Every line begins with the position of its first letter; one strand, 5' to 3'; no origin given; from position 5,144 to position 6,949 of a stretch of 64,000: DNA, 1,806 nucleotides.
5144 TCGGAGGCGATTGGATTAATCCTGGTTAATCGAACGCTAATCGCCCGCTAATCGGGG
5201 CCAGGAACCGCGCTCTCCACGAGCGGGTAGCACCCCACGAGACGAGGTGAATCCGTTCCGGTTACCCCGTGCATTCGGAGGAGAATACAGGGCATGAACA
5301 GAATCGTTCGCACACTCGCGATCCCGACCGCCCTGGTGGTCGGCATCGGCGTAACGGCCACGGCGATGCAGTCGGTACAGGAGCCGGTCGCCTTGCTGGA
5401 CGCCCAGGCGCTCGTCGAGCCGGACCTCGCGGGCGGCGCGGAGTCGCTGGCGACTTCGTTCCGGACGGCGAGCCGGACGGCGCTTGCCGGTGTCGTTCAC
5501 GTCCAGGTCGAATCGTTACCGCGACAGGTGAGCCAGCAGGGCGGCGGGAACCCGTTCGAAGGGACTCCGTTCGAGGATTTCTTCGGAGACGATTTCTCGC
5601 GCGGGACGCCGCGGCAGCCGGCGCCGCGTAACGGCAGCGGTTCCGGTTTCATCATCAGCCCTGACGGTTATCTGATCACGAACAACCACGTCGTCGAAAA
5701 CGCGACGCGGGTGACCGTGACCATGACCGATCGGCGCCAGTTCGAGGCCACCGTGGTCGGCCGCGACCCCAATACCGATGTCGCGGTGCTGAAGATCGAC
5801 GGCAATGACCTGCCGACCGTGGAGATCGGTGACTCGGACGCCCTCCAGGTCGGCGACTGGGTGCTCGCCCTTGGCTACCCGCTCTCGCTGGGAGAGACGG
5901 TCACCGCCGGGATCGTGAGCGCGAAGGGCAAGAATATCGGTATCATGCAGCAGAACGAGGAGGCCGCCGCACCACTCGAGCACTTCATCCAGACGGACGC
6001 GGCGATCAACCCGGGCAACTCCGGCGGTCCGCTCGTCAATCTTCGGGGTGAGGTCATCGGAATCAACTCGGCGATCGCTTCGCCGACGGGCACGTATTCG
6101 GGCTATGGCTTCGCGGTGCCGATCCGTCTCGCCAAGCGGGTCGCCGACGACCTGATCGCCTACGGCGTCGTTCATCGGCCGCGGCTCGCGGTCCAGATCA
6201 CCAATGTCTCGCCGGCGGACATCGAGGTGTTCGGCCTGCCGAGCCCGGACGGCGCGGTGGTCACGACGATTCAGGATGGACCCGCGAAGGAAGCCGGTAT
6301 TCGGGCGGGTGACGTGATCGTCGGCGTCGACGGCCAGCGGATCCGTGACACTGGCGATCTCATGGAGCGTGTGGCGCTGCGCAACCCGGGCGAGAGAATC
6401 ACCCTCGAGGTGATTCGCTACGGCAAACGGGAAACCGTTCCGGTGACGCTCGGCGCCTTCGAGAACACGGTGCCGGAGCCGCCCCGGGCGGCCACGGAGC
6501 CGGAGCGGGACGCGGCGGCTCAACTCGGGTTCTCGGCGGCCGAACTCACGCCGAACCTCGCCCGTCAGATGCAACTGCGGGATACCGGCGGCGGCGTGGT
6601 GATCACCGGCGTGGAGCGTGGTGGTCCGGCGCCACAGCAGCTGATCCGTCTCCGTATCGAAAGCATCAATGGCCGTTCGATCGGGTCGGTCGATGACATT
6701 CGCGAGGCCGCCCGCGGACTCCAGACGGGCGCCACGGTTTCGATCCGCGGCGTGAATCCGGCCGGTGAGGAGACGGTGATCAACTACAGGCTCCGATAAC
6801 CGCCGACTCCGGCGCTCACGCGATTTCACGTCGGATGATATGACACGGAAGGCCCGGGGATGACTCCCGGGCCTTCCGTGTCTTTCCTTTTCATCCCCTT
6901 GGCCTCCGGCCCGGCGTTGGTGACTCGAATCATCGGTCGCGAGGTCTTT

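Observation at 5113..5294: Helically phased TAATC direct repeats in the divergent promoter between an OmpR-family response regulator and htrA/degP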

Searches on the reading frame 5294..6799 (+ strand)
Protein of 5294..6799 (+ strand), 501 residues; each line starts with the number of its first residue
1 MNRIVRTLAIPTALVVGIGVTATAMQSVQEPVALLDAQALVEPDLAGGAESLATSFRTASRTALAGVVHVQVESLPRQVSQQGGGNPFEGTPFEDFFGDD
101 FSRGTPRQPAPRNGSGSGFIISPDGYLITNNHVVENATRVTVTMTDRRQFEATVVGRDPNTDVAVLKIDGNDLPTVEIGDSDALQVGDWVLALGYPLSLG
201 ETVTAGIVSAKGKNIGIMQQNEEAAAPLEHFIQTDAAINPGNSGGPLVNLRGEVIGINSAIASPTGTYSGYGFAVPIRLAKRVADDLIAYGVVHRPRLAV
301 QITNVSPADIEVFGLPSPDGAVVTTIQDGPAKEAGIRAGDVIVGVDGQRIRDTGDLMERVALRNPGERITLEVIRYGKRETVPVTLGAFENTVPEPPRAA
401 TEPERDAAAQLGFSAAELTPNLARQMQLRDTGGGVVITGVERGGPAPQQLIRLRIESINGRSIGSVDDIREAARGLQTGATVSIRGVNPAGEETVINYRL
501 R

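Call 3: search_protein_families(library=pfam, proteins=[window:5294-6799:+])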
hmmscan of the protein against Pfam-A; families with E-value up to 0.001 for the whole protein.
window:5294-6799:+ (501 aa): 6 families
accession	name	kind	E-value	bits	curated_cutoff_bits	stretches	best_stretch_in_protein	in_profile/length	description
PF13365.12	Trypsin_2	-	6.1e-38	131.2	27.6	1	116-257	1-144/144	Trypsin-like peptidase domain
PF13180.12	PDZ_2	-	9.5e-21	74.3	27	1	300-386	5-80/80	PDZ domain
PF00089.32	Trypsin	-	1.9e-20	74.1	20.6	1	117-278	28-214/220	Trypsin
PF17820.7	PDZ_6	-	9.9e-14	51.3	27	1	323-375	2-54/54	PDZ domain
PF00595.29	PDZ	-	4.5e-12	46.6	23.2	1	319-373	25-80/81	PDZ domain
PF10459.15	Peptidase_S46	-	0.00014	21.2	22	0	234-258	626-650/698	Peptidase S46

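Call 17: search_protein_families(library=ncbifam, proteins=[window:5294-6799:+], max_evalue=1e-10)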
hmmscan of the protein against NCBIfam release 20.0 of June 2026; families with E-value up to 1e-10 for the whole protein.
window:5294-6799:+ (501 aa): 12 families
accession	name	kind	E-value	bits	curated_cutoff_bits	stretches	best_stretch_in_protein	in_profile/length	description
TIGR02037.1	degP_htrA_DO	subfamily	6.9e-125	417.4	416.2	1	55-479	2-416/434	Do family serine endopeptidase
NF041521.1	HhoA_HhoB_HtrA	equivalog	1.4e-88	297.4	450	1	70-389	15-334/335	HhoA/HhoB/HtrA family serine endopeptidase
NF007526.1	PRK10139.1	equivalog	7e-78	262.3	756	1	57-469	43-429/456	serine endoprotease DegQ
TIGR02038.1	protease_degS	equivalog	5e-73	246.3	422.95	1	113-387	77-347/351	outer membrane-stress sensor serine endopeptidase DegS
NF008189.1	PRK10942.1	equivalog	1e-72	245.2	720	1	14-387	11-382/477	serine endoprotease DegP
NF008147.1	PRK10898.1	equivalog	2.7e-66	224.1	408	1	115-390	79-351/352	outer membrane-stress sensor serine endopeptidase DegS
NF047968.1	SerProtHtrA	equivalog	3.7e-65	220.6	470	1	111-386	84-357/357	serine protease HtrA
NF050055.1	SerProtHtrAMycob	equivalog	3.9e-56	191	800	1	114-385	227-497/502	serine protease HtrA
NF053637.1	SerProtHtrAspr2045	equivalog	2e-54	185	650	1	115-386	104-386/394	serine protease HtrA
NF040960.1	MamE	equivalog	1.1e-50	173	800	1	18-288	21-294/659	magnetosome formation protease MamE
NF033740.0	MarP_fam_protase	equivalog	3.7e-28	98.7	250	1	112-263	209-356/390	MarP family serine protease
NF040961.1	MamO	equivalog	6.9e-24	84.1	800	1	115-294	99-274/648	magnetosome protein MamO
